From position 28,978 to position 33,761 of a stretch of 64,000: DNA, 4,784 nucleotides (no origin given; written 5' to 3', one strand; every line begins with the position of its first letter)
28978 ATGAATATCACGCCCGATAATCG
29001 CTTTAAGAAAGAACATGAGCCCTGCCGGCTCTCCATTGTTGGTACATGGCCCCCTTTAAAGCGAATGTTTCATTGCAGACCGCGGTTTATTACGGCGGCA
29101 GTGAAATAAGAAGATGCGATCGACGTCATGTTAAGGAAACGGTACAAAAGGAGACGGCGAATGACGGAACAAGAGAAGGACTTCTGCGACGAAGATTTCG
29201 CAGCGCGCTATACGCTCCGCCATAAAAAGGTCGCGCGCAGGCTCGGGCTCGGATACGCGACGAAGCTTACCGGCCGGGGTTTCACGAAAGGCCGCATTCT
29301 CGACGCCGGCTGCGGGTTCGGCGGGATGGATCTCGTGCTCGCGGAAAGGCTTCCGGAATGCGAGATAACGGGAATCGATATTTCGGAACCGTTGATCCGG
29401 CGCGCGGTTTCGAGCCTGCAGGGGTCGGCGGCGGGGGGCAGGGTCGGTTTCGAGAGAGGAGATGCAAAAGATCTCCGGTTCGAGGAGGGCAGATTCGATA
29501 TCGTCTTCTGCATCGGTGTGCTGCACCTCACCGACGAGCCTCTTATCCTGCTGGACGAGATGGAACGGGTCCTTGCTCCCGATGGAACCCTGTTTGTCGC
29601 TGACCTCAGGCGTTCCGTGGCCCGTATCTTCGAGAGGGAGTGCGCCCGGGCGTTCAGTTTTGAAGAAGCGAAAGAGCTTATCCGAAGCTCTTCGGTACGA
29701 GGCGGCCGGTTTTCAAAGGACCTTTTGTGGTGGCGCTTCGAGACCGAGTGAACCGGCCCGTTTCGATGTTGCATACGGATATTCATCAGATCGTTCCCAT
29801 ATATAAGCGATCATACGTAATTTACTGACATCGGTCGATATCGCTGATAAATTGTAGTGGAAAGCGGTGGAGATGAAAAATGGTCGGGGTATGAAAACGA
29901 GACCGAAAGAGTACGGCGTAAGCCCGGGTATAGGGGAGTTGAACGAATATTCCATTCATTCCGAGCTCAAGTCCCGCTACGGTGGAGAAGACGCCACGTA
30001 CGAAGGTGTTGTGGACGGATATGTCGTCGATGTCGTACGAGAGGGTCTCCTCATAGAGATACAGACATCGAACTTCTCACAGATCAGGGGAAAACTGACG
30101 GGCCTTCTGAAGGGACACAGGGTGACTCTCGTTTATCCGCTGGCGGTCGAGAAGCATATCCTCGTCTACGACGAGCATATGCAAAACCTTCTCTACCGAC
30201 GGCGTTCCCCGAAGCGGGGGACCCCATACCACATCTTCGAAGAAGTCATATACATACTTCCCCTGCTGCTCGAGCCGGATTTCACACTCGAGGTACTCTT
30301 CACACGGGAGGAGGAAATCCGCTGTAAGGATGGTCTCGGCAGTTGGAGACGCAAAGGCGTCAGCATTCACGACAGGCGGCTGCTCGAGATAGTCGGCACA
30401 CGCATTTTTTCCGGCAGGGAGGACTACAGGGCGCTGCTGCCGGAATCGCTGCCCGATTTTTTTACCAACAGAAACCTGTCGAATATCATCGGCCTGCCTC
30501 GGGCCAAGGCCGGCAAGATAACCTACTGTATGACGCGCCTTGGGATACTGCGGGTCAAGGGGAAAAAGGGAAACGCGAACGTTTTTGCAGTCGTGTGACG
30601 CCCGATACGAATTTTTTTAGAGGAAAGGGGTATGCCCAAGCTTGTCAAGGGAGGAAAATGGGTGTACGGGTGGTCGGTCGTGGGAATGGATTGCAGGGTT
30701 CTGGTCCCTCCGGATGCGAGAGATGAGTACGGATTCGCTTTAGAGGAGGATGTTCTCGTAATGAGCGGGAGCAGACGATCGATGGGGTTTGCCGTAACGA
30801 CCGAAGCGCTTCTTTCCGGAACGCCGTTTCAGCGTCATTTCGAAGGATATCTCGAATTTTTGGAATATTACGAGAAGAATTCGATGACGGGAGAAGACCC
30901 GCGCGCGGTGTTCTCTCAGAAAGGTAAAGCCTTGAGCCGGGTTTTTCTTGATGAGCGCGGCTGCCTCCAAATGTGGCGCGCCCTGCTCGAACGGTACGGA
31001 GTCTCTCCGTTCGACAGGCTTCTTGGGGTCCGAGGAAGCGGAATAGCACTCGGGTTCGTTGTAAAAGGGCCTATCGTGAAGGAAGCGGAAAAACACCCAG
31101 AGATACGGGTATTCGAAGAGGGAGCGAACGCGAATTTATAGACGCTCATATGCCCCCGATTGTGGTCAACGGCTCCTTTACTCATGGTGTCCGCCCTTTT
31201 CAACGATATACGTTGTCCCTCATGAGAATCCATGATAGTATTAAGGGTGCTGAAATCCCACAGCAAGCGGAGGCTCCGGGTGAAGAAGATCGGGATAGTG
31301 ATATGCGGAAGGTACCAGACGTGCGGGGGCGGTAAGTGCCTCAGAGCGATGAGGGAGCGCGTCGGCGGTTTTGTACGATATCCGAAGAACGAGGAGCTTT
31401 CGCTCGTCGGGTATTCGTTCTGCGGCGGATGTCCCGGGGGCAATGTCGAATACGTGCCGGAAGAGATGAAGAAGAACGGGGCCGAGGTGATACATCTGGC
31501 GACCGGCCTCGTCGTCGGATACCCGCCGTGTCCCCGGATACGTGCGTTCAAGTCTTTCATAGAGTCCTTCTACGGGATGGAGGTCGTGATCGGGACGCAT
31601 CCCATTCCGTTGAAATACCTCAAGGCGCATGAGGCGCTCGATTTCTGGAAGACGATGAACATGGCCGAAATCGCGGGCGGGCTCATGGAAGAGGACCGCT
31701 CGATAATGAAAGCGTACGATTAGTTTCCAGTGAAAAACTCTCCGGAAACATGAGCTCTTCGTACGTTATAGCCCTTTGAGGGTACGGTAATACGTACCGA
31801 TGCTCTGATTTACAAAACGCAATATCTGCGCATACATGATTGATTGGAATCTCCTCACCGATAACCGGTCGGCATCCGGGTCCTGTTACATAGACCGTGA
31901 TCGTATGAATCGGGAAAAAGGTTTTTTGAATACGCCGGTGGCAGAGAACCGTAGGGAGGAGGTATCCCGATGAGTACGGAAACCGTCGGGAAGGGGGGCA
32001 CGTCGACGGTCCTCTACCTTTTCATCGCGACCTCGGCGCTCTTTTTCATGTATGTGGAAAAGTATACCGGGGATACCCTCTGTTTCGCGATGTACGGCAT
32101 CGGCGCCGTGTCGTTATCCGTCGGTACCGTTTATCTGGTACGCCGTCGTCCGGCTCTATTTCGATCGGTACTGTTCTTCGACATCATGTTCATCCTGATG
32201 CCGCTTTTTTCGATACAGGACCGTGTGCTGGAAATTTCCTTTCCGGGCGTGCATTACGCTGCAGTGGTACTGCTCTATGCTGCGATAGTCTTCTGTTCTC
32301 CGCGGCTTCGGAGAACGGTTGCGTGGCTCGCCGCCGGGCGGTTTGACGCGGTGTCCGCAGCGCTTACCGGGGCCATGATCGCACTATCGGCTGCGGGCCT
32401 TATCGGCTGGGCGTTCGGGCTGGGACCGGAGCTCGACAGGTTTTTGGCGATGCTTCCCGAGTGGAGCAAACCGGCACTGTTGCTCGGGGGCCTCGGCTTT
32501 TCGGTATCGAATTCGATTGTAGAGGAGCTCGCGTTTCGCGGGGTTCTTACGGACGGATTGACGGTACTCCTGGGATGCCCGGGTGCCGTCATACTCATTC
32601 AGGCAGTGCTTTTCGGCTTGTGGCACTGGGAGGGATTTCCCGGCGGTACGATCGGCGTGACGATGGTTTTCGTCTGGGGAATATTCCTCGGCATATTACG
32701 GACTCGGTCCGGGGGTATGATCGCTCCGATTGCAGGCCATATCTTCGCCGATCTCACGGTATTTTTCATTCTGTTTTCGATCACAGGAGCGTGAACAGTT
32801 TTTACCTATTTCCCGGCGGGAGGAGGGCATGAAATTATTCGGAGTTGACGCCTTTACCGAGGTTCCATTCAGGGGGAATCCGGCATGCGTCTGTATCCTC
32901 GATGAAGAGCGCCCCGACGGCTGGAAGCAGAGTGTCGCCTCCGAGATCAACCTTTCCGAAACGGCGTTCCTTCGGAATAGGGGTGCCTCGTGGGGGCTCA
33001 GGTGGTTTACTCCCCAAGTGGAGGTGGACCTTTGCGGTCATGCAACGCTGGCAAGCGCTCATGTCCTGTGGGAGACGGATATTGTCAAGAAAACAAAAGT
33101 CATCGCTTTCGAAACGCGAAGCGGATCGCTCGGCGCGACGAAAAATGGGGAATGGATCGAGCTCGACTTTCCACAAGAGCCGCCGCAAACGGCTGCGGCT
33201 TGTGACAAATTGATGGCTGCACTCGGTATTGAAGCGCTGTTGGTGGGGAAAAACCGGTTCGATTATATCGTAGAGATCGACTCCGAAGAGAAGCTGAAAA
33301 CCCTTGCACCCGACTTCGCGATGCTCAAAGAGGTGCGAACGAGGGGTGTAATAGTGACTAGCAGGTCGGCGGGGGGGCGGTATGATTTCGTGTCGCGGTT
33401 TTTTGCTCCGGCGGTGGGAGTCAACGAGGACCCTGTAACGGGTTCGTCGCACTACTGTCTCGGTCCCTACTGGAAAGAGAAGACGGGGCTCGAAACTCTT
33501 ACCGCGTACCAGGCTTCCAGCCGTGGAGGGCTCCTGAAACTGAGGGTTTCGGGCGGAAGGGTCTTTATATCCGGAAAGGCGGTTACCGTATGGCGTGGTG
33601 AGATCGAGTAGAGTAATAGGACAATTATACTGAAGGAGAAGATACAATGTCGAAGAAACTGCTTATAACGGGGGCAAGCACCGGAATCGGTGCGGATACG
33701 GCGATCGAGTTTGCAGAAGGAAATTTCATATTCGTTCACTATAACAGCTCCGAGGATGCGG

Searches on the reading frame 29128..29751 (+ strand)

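Call 82: search_protein_families(library=pfam, proteins=[window:29128-29751:+], max_evalue=0.001)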
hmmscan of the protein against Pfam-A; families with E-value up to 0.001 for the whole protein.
window:29128-29751:+ (207 aa): 8 families
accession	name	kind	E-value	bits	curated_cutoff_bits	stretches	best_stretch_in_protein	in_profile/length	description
PF13847.12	Methyltransf_31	-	2e-21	76.6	27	1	55-172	5-126/145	Methyltransferase domain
PF13649.12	Methyltransf_25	-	2.4e-21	76.7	27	1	57-153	1-97/97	Methyltransferase domain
PF08241.18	Methyltransf_11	-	4.3e-21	75.8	21.2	1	58-157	1-95/95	Methyltransferase domain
PF08242.18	Methyltransf_12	-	1.4e-16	61.4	30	1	58-155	1-98/98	Methyltransferase domain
PF13489.12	Methyltransf_23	-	2.3e-14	53.9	27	1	47-171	16-124/164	Methyltransferase domain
PF01209.24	Ubie_methyltran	-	7.6e-09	35.7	20.1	1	56-169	50-163/233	ubiE/COQ5 methyltransferase family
PF05175.20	MTS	-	1.3e-05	25.4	23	1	53-128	31-104/170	Methyltransferase small domain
PF02390.23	Methyltransf_4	-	0.00017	21.5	24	0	57-98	5-46/173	Putative methyltransferase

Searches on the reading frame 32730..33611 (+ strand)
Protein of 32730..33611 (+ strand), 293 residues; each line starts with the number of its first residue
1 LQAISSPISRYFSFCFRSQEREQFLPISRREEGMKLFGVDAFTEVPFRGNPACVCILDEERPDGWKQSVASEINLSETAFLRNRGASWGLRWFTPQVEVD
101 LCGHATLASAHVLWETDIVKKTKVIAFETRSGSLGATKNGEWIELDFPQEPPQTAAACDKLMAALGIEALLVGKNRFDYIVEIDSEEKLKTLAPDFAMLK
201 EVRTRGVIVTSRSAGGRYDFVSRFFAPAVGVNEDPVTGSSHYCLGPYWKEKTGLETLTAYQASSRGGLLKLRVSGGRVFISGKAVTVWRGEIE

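Call 82: search_protein_families(library=pfam, proteins=[window:32730-33611:+], max_evalue=0.001)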
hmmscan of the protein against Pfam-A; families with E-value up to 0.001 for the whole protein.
window:32730-33611:+ (293 aa): 1 family
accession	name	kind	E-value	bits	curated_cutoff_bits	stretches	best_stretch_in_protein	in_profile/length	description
PF02567.21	PhzC-PhzF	-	2.8e-63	214.5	27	1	39-290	1-281/281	Phenazine biosynthesis-like protein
